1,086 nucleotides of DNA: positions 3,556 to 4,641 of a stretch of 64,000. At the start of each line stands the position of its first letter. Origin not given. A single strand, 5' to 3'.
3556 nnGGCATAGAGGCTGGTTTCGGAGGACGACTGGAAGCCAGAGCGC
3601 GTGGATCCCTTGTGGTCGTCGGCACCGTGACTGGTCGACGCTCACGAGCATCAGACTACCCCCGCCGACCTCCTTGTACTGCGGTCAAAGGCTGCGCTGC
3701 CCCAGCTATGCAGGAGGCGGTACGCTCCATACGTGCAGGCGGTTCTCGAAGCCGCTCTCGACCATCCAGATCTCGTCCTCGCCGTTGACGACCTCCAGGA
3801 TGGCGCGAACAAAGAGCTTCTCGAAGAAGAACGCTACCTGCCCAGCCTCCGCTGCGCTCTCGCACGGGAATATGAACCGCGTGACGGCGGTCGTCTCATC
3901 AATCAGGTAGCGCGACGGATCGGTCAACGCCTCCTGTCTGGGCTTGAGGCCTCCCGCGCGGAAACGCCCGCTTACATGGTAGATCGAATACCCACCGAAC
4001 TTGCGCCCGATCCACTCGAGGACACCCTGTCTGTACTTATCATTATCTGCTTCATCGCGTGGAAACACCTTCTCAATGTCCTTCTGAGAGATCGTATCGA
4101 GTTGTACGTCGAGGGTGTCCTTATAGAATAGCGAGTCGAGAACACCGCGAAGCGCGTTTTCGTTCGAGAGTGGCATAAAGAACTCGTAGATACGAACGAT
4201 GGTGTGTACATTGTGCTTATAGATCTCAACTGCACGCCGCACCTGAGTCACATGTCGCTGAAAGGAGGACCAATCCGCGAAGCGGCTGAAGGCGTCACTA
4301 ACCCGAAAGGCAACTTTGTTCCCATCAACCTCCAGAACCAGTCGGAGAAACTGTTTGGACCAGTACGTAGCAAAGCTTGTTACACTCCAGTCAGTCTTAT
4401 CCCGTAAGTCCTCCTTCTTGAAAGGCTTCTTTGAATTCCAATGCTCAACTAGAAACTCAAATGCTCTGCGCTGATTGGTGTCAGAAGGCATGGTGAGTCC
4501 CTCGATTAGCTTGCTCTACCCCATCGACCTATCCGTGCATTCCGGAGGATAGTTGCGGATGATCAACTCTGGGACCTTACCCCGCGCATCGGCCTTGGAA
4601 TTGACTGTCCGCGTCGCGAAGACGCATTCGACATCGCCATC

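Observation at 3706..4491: Orphan 261-aa protein with the lowest GC in the window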

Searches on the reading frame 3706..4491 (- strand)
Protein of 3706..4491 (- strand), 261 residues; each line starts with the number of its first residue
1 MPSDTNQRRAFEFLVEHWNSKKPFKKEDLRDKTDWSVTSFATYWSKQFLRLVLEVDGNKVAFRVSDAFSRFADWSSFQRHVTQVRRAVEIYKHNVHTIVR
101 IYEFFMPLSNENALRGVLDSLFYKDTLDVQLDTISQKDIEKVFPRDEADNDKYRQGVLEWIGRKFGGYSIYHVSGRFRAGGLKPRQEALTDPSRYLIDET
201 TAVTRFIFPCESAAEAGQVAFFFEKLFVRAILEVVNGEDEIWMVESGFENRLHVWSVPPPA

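Call 6: search_protein_families(library=pfam, proteins=[window:3706-4491:-], max_evalue=1)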
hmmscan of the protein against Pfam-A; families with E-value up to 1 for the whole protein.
window:3706-4491:- (261 aa): 0 families

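Call 7: search_protein_families(library=ncbifam, proteins=[window:3706-4491:-], max_evalue=1)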
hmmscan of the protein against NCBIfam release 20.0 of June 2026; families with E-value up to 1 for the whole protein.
window:3706-4491:- (261 aa): 0 families

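Call 8: search_solved_structures(query=window:3706-4491:-, max_evalue=10, show_alignments=2)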
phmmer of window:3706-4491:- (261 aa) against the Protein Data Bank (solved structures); distinct sequences matched with E-value up to 10: 5.
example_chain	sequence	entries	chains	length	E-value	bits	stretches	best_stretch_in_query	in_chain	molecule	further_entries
5v8f_E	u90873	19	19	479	0.21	14.3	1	187-241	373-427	Origin recognition complex subunit 5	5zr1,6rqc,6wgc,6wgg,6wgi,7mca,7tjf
8zp5_E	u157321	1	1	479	0.35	13.6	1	188-241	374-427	Origin recognition complex subunit 5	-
8ht2_A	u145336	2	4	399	1.3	11.8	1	170-237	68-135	Acetylornithine aminotransferase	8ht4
1x13_A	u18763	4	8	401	1.4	11.6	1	187-245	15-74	NAD(P) transhydrogenase subunit alpha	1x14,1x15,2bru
9uv7_E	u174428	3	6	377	1.7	11.4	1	187-245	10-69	NAD(P) transhydrogenase subunit alpha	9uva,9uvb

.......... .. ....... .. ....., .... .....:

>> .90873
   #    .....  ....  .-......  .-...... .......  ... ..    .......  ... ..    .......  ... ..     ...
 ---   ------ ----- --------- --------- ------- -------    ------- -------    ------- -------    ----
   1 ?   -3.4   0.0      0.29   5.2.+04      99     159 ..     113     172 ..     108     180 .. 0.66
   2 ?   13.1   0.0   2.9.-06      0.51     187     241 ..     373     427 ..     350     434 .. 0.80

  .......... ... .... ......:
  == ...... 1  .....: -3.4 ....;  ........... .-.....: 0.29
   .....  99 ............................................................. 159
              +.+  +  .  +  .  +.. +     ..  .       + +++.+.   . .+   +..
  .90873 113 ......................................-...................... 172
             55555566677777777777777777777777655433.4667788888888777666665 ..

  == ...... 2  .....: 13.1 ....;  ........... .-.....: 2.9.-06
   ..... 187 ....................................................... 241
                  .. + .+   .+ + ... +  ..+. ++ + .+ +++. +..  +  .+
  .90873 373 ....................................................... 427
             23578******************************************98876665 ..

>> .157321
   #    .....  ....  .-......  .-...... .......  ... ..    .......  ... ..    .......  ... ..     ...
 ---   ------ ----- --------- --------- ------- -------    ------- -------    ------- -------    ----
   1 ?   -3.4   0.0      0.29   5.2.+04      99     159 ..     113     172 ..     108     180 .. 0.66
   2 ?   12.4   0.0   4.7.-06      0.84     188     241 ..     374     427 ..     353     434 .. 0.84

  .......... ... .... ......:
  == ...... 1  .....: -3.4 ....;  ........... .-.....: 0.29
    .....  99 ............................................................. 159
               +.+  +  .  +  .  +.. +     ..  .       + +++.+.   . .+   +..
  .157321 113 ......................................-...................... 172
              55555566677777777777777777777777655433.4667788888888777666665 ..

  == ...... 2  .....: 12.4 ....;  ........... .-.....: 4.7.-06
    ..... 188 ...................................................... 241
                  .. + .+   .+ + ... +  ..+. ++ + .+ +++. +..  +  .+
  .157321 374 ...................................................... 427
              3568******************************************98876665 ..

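Call 9: search_protein_families(library=padloc, proteins=[window:3706-4491:-], max_evalue=1)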
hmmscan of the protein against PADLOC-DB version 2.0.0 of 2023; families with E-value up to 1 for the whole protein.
window:3706-4491:- (261 aa): 0 families

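Call 10: search_protein_families(library=phrogs, proteins=[window:3706-4491:-], max_evalue=1)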
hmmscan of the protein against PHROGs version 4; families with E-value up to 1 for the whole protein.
window:3706-4491:- (261 aa): 2 families
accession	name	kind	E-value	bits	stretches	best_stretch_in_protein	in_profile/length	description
phrog_15791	-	unknown function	0.045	14.8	1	163-210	45-91/120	-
phrog_36090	-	unknown function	0.084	14.2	1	101-147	17-61/69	-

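Call 11: find_homologous_proteins(query=window:3706-4491:-, max_evalue=0.01)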
Query window:3706-4491:- (261 aa): 848 proteins with E <= 0.01 among 1233 candidates; the best 120 are listed.
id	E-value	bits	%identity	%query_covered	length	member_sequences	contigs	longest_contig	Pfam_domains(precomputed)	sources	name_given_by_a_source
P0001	1.2e-174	597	100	100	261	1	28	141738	-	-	-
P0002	5.7e-90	319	57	98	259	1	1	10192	-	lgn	-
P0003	1.4e-89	318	57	98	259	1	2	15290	-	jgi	jgi:hypothetical protein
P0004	2.8e-89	317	56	98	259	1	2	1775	-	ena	-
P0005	1.4e-88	315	56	98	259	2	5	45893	-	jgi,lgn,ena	-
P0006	4.7e-88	313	56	98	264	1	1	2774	-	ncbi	-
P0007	1.0e-86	309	56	98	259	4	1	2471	-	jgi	jgi:hypothetical protein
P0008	1.6e-86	308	57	98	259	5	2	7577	-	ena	-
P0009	1.9e-86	308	54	98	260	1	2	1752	-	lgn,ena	-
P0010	4.7e-86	307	55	98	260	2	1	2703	-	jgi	jgi:hypothetical protein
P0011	5.6e-86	306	56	98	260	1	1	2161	-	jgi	jgi:hypothetical protein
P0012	8.9e-86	306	55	98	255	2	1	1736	-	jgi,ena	-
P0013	1.8e-85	305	54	99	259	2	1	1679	-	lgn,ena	-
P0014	1.9e-85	305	55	98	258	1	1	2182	-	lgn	-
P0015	3.8e-85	304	56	99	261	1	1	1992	-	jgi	jgi:hypothetical protein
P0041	2.0e-78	282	50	98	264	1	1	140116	-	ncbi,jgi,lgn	jgi:hypothetical protein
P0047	1.3e-77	279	53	98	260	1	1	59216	-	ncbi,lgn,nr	ncbi:MAG: hypothetical protein H3C30_04750 [Candidatus Hydrogenedentes bacterium]|nr:hypothetical pr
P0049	3.3e-77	278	52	98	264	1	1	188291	-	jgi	jgi:hypothetical protein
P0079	4.0e-74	267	49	98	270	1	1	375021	-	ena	-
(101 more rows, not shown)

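Call 16: find_related_loci(query=A1, collection=genome_contigs, flank=8000)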
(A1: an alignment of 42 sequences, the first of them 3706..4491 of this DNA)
Query A1 (261 aa) in genome_contigs; peptide patterns used: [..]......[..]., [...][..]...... (x = any residue, [..] = any of these).
178 stretches matched a pattern; 83 encode a relative of the query (tblastn E <= 1e-3); the best 80 are kept; 80 distinct loci.
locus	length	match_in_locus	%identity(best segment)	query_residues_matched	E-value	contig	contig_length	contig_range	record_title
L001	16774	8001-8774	50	1-257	1e-82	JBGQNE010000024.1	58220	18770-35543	MAG: Terriglobia bacterium isolate OBJ2_061818_130_55 k141_295574_length_58220_cov_12.0000, whole genome shotgun sequenc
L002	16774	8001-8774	51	1-257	5e-82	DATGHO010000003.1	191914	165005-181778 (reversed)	MAG TPA_asm: Candidatus Acidiferrales bacterium isolate SMAG_U9783 k141_1229548, whole genome shotgun sequence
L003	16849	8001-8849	47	1-257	3e-77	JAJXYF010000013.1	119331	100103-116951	MAG: Deltaproteobacteria bacterium isolate BP6.bin67 NODE_229_length_119331_cov_4.679759, whole genome shotgun sequence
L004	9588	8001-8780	49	1-257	5e-75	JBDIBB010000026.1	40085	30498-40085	MAG: Vicinamibacteraceae bacterium isolate AS-MESO-3CA.214 NODE_3983_length_40085_cov_4.747451, whole genome shotgun seq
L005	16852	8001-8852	45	1-257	4e-73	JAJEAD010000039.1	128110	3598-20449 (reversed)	MAG: Gammaproteobacteria bacterium isolate jk18x7bins.3 k141_2009511, whole genome shotgun sequence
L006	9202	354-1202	46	1-257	3e-73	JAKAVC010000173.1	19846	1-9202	MAG: Deltaproteobacteria bacterium isolate YP3.bin70 NODE_3350_length_19846_cov_2.64359, whole genome shotgun sequence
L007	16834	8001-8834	46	6-257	5e-73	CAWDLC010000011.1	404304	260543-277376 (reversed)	MAG: Candidatus Binataceae bacterium isolate MFD04492.bin.2.156 genome assembly, contig: contig_20865, whole genome shot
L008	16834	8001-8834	46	6-257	8e-73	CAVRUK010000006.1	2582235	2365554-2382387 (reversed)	MAG: uncultured delta proteobacterium isolate MFD02248.bin.1.51 genome assembly, contig: contig_9513, whole genome shotg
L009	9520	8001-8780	48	1-257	1e-72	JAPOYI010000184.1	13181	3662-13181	MAG: Gammaproteobacteria bacterium isolate COS4_bin_29 NODE_3758_length_13181_cov_21.0616, whole genome shotgun sequence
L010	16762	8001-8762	47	6-257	6e-72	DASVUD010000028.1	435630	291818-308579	MAG TPA_asm: Pyrinomonadaceae bacterium isolate SMAG_U3308 k141_375826, whole genome shotgun sequence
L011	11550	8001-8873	44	1-259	2e-71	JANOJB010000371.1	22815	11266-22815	MAG: Pseudomonadota bacterium isolate SOY_63_concoct_362_sub SOY_63_k141_4221189, whole genome shotgun sequence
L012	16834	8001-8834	46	6-257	3e-71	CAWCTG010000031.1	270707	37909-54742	MAG: Candidatus Binataceae bacterium isolate MFD03399.bin.1.12 genome assembly, contig: contig_7780, whole genome shotgu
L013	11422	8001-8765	49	6-257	4e-71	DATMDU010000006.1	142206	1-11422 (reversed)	MAG TPA_asm: Pyrinomonadaceae bacterium isolate SMAG_U13416 k141_3850723, whole genome shotgun sequence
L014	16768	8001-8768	46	1-255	2e-70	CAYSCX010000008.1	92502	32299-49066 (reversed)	MAG TPA_asm: uncultured Candidatus Binatia bacterium isolate SRP119689_co1_338 genome assembly, contig: NODE_217_length_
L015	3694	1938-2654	49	20-257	3e-70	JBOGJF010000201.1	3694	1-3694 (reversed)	MAG: Vicinamibacteria bacterium isolate M3-S_concoct.bin.117_sub k127_286945, whole genome shotgun sequence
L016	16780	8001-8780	45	1-257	7e-70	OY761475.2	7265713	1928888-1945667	MAG: Vicinamibacterales bacterium isolate 01def6b1-0c8c-435d-859a-076764f3ef92 genome assembly, chromosome: 1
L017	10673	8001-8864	42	6-257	1e-65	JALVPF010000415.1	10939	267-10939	MAG: Myxococcales bacterium isolate A3_metabat1_scaf2bin.099 A3_NODE_5048_length_10939_cov_1.922309, whole genome shotgu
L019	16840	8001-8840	42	6-257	3e-63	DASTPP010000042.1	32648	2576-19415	MAG TPA_asm: Polyangiaceae bacterium isolate SMAG_U2200 k141_195213, whole genome shotgun sequence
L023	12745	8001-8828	40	7-259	2e-59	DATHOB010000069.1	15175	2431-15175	MAG TPA_asm: Opitutales bacterium isolate SMAG_U12673 k141_3676537, whole genome shotgun sequence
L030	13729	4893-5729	38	8-255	8e-56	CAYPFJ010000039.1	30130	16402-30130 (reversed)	MAG TPA_asm: uncultured archaeon isolate SRP185410_co2_266 genome assembly, contig: NODE_1602_length_30130_cov_8.898487,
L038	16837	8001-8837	35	1-259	5e-44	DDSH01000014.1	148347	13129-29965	MAG TPA_asm: Anaerolineales bacterium UBA2395 UBA2395_contig_6810, whole genome shotgun sequence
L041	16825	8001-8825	36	1-255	2e-41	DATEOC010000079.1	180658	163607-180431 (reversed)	MAG TPA_asm: Chloroflexia bacterium isolate SMAG_U8985 k141_1844365, whole genome shotgun sequence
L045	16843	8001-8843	38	6-255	2e-56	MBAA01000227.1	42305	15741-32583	MAG: Promethearchaeota archaeon CR_4 RBG_13_scaffold_641, whole genome shotgun sequence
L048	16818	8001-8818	45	1-247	1e-44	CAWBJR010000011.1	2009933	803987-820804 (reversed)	MAG: uncultured delta proteobacterium isolate MFD05512.bin.2.16 genome assembly, contig: contig_3745, whole genome shotg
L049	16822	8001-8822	33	2-255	6e-39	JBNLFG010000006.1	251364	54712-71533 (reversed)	MAG: Anaerolineales bacterium isolate C1.bin.8.strict NODE_6_length_251364_cov_5.814885, whole genome shotgun sequence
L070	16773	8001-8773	55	1-257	5e-61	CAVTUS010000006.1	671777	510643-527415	MAG: uncultured Chloroflexia bacterium isolate MFD04944.bin.2.48 genome assembly, contig: contig_45779, whole genome sho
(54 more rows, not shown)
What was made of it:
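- The family is spread across distant phyla and into archaea at 38-57% identity (calls 11, 16), the pattern expected of horizontally exchanged RM genes.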

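Call 20: predict_structure(alignment_id=A1)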
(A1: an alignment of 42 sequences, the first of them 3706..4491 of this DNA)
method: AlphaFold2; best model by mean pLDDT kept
length: 261 residues; sequences in the alignment: 42
mean_pLDDT: 90.2   pTM: 0.66
mean pLDDT of the five models: 90.2, 89.1, 85.4, 84.0, 83.9
residues with pLDDT >= 90: 178; 70-90: 73; 50-70: 8; < 50: 2
segments of 3 or more residues with pLDDT < 50: none
pLDDT, mean of each block of 10 residues (from residue 1): 87 98 97 96 93 91 96 93 64 91 90 91 94 96 87 93 94 80 85 74 95 97 96 85 94 89 69
secondary structure, 60 per line:
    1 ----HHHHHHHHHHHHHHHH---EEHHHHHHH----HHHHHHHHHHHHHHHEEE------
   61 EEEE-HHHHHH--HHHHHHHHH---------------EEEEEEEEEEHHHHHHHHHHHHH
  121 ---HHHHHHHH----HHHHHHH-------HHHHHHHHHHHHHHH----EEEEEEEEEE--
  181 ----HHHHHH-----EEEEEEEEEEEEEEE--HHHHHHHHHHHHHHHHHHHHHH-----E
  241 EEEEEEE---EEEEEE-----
elements in order: H5-20 H26-32 H37-51 E52-54 E61-64 H66-71 H74-82 E98-107 H108-120 H124-131 H136-142 H150-164 E169-178 H185-190 E196-210 H213-234 E240-247 E251-256
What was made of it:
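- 3706..4491 (-): Gene for protein 'T' (261 aa): a conserved, unannotated two-domain protein and the subject of the finding. AF2 model pLDDT 90.2 (call 20).
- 3709..4209 (-): C-terminal acidic alpha/beta domain (residues 95-261): a ferredoxin/GlnB-like b-a-b-b-a-b(b) core with a ~55-aa helical insert. It is the putative catalytic domain. S169, Y195 and E199 are invariant. E111, D119, D125, R176, D198, T200, T201, E238 and E245 are conserved at >=90%. AF2 model (call 20).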

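Call 22: search_protein_representatives(alignment_id=A1)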
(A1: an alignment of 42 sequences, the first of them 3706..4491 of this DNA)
Query: 42 sequences, 261 profile positions. Proteins with E-value up to 0.001 (for the whole library): 494; up to 1e-10: 349; up to 1e-30: 209. The best 150 are listed.
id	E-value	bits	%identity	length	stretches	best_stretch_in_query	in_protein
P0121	2.2e-111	388.0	-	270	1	5-260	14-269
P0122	3.0e-99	348.2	-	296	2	3-215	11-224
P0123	1.7e-97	342.4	-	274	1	4-260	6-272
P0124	1.7e-97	342.4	-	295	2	1-217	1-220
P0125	1.2e-96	339.6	-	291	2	1-221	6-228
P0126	2.0e-96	338.9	-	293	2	1-216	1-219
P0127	1.1e-91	323.3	-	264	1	4-258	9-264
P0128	3.6e-90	318.4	-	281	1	4-259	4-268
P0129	5.3e-90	317.9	-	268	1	5-257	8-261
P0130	5.5e-90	317.8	-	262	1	3-259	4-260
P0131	2.7e-89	315.5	-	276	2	34-213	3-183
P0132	4.6e-89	314.8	-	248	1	1-214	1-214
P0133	3.0e-88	312.1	-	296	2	5-221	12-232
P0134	9.0e-88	310.5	-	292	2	4-217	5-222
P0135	1.5e-87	309.9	-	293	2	5-211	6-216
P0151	7.2e-71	255.1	-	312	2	1-222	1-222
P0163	4.6e-65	236.1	-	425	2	4-218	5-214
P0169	2.6e-61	223.8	-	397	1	4-255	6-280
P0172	1.6e-60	221.3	-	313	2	9-215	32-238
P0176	4.1e-60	219.9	-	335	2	5-215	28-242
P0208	2.2e-54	201.1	-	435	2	3-216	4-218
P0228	1.7e-51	191.6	-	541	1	81-257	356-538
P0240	8.7e-50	186.0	-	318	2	1-214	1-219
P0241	8.8e-50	186.0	-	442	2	10-222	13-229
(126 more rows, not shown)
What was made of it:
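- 3706..4491 (-): 848 homologues (call 11) and 494 representatives at 50% clustering (call 22).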

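Call 23: fold_search(model_id=the predicted structure, library=pdb)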
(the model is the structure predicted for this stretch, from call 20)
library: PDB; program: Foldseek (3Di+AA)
matches with E <= 10: 1165; with E <= 0.001: 0
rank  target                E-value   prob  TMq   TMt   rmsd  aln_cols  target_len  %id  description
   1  6znb                  1.5e-03  1.00  0.31  0.56   5.7       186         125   10  PHAGE SAM LYASE IN APO STATE (released 2021-02-24)
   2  2xg8_C                4.0e-03  0.98  0.22  0.42   8.7       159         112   12  Structural basis of gene regulation by protein PII: The crystal complex of PII and PipX from Synechococcus elongatus P (released 2010-08-18)
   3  2gx8_C                5.1e-03  0.99  0.24  0.18   9.9       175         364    8  The Crystal Structure of Bacillus cereus protein related to NIF3 (released 2006-05-16)
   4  2j9d_J                5.5e-03  0.98  0.22  0.41   9.2       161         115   10  Structure of GlnK1 with bound effectors indicates regulatory mechanism for ammonia uptake (released 2007-01-16)
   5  3ncp_A                7.4e-03  0.96  0.20  0.39   9.6       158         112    9  GlnK2 from Archaeoglobus fulgidus (released 2010-07-28)
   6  4co3_A                8.9e-03  0.95  0.22  0.44  11.8       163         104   13  Structure of PII signaling protein GlnZ from Azospirillum brasilense in complex with adenosine triphosphate (released 2014-05-28)
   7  7pua_CJ               9.5e-03  0.21  0.18  0.08  19.9       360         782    8  Middle assembly intermediate of the Trypanosoma brucei mitoribosomal small subunit (released 2022-03-02)
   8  4ozn_A                1.1e-02  0.63  0.18  0.32  11.2       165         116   13  GlnK2 from Haloferax mediterranei complexed with ATP (released 2014-07-02)
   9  2j9c_A                1.3e-02  0.95  0.21  0.40  10.0       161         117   11  Structure of GlnK1 with bound effectors indicates regulatory mechanism for ammonia uptake (released 2007-01-16)
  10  9fi8_HC               1.3e-02  0.51  0.18  0.23  15.5       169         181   11  SSU(head) structure derived from the SSU sample of the mitoribosome from T. gondii. (released 2024-12-11)
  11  2gx8_A                1.4e-02  0.99  0.24  0.18  11.4       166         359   11  The Crystal Structure of Bacillus cereus protein related to NIF3 (released 2006-05-16)
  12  1ufl_A                1.4e-02  0.94  0.22  0.46   8.8       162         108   12  Crystal Structure of TT1020 from Thermus thermophilus HB8 (released 2003-11-30)
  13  2gx8_B                1.4e-02  0.91  0.22  0.16  12.8       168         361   10  The Crystal Structure of Bacillus cereus protein related to NIF3 (released 2006-05-16)
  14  6hiw_CJ               1.5e-02  0.25  0.19  0.08  18.1       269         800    8  Cryo-EM structure of the Trypanosoma brucei mitochondrial ribosome - This entry contains the complete small mitoribos (released 2018-09-26)
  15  6gdu_B                1.6e-02  0.95  0.22  0.43   7.9       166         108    7  Structure of CutA from Synechococcus elongatus PCC7942 (released 2019-05-08)
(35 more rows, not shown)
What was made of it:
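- On Phage SAM lyase family (GlnB-like): PII and CutA score nearly as well (call 23).
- IclR regulators appear among the weaker full-length fold matches (call 23). The best PDB fold match is the SAM lyase Svi3-3 (6znb, E 1.5e-3, TM 0.56 over the target; call 23). The same searches return PII and CutA almost as well, so the match is at the level of a common fold (call 23).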

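Call 28: search_protein_families(library=pfam, proteins=[L003:6768-7580:+, L003:7585-7998:+, L003:8877-9272:+, L001:6667-7566:+, L049:5775-7958:+, L049:8840-9304:+, L049:5256-5684:+, L030:5781-6350:-, L038:7180-7950:+, L038:6015-7178:+], max_evalue=0.01)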
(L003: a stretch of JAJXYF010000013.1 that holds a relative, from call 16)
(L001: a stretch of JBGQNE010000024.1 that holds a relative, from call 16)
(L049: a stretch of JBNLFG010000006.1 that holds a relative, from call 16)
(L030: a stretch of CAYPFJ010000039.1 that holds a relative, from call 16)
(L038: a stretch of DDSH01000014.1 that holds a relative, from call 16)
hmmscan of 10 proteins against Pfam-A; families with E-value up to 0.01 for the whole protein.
L003:6768-7580:+ (270 aa): 1 family
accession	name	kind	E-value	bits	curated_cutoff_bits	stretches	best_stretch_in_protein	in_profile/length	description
PF02086.21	MethyltransfD12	-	1.3e-44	153.3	22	1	21-244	1-245/253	D12 class N6 adenine-specific DNA methyltransferase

L003:7585-7998:+ (137 aa): 1 family
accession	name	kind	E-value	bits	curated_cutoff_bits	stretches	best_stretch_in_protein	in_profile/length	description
PF20472.4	PDDEXK_11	-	5.9e-15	55.7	23.7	1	7-133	5-142/145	PD-(D/E)XK nuclease superfamily domain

L003:8877-9272:+ (131 aa): 0 families

L001:6667-7566:+ (299 aa): 4 families
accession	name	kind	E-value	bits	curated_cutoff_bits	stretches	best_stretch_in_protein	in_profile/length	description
PF01555.25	N6_N4_Mtase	-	1.6e-58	198.7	26.7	1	53-265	1-217/221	DNA methylase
PF01170.24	UPF0020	-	0.00076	19.7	22.3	0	224-247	23-47/197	RMKL-like, methyltransferase domain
PF13847.12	Methyltransf_31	-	0.0043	17.2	27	0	229-274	3-51/145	Methyltransferase domain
PF03602.21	Cons_hypoth95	-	0.0071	16.5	24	0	47-63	106-124/182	Conserved hypothetical protein 95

L049:5775-7958:+ (727 aa): 10 families
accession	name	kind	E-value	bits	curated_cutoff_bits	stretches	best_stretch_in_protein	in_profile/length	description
PF00580.27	UvrD-helicase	-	4.7e-93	312.2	23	1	5-265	1-269/271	UvrD/REP helicase N-terminal domain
PF13361.12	UvrD_C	-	8e-71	239.7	25.6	1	272-606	1-346/350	UvrD-like helicase C-terminal domain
PF13245.12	AAA_19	-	4.7e-26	92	25.1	1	9-250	1-132/134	AAA domain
PF13538.12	UvrD_C_2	-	4.9e-11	42.7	27.4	1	549-606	4-52/52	UvrD-like helicase C-terminal domain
PF21196.3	PcrA_UvrD_tudor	-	2.2e-09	37.4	23.9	1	679-721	2-44/48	PcrA/UvrD tudor domain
PF13604.12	AAA_30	-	1.8e-08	34.8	27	1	4-69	1-66/191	AAA domain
PF01443.25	Viral_helicase1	-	2.4e-06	28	21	0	535-605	166-226/228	Viral superfamily 1 RNA helicase core domain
PF13086.12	AAA_11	-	0.00057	20.2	27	1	5-71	2-74/257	AAA domain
PF13087.12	AAA_12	-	0.002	18.2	27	0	317-363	84-130/195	AAA domain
PF06059.17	DUF930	-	0.0068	17.4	25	0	645-687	52-94/99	Domain of Unknown Function (DUF930)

L049:8840-9304:+ (154 aa): 1 family
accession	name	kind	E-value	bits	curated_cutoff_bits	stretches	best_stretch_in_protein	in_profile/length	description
PF00293.34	NUDIX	-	5.8e-17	62.4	21.1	1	26-132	5-125/134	NUDIX domain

L049:5256-5684:+ (142 aa): 1 family
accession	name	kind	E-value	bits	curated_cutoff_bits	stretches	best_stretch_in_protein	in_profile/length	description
PF01741.23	MscL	-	6.9e-42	143.1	27.4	1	12-128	1-118/123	Large-conductance mechanosensitive channel, MscL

L030:5781-6350:- (189 aa): 1 family
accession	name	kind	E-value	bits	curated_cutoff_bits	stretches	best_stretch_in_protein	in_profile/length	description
PF14337.13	Abi_alpha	-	0.0096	16.4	29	0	50-117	109-174/196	Abortive infection alpha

L038:7180-7950:+ (256 aa): 1 family
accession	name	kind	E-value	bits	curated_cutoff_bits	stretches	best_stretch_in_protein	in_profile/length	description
PF01844.29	HNH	-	7.5e-05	23.2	21.4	1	177-236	1-46/47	HNH endonuclease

L038:6015-7178:+ (387 aa): 2 families
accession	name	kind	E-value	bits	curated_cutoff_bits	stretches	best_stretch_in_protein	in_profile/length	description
PF02086.21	MethyltransfD12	-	3.3e-35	122.5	22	2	186-367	65-251/253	D12 class N6 adenine-specific DNA methyltransferase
PF03602.21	Cons_hypoth95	-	0.003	17.7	24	1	274-313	90-128/182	Conserved hypothetical protein 95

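Call 31: find_encoding_contigs(protein=window:3706-4491:-, flank=6000, max_places=6)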
Protein window:3706-4491:- (261 aa): 23 contigs read that carry it; 6 places shown.
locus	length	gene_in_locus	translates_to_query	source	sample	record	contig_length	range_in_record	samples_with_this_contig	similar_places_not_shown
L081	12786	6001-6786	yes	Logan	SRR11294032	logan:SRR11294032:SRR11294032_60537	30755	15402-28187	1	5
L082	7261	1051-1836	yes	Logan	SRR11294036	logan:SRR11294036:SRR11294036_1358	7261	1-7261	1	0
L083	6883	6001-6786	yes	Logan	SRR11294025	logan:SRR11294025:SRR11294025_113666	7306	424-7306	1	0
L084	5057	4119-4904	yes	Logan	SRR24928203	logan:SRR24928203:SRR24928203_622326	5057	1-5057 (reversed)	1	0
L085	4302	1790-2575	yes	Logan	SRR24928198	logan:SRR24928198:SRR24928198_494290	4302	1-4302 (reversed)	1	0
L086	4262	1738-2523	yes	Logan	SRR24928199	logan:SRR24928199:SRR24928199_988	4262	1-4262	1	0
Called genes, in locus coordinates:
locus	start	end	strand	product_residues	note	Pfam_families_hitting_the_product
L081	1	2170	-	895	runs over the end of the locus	-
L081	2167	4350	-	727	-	PF19773:DUF6259 (weak)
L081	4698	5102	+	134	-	PF20472:PDDEXK_11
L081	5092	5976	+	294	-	PF02086:MethyltransfD12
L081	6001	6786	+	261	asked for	-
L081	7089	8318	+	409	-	PF00150:Cellulase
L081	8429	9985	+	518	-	PF01547:SBP_bac_1, PF13416:SBP_bac_8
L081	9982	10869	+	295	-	PF00528:BPD_transp_1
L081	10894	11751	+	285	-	PF00528:BPD_transp_1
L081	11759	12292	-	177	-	PF04239:DUF421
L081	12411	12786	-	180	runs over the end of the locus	PF05258:DciA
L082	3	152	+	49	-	?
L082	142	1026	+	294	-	PF02086:MethyltransfD12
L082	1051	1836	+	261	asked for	-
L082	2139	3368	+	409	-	PF00150:Cellulase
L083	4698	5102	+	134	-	PF20472:PDDEXK_11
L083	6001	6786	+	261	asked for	-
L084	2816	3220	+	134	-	PF20472:PDDEXK_11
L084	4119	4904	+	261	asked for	-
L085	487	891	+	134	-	PF20472:PDDEXK_11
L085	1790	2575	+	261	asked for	-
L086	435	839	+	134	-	PF20472:PDDEXK_11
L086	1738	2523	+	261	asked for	-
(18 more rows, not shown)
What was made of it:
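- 3600..5900 (.): Low-GC island (about 2.3 kb) carrying only the three cassette genes. It is inserted between a DUF6259 gene and a cellulase gene. Flanking genes read on identical metagenome contigs (call 31).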
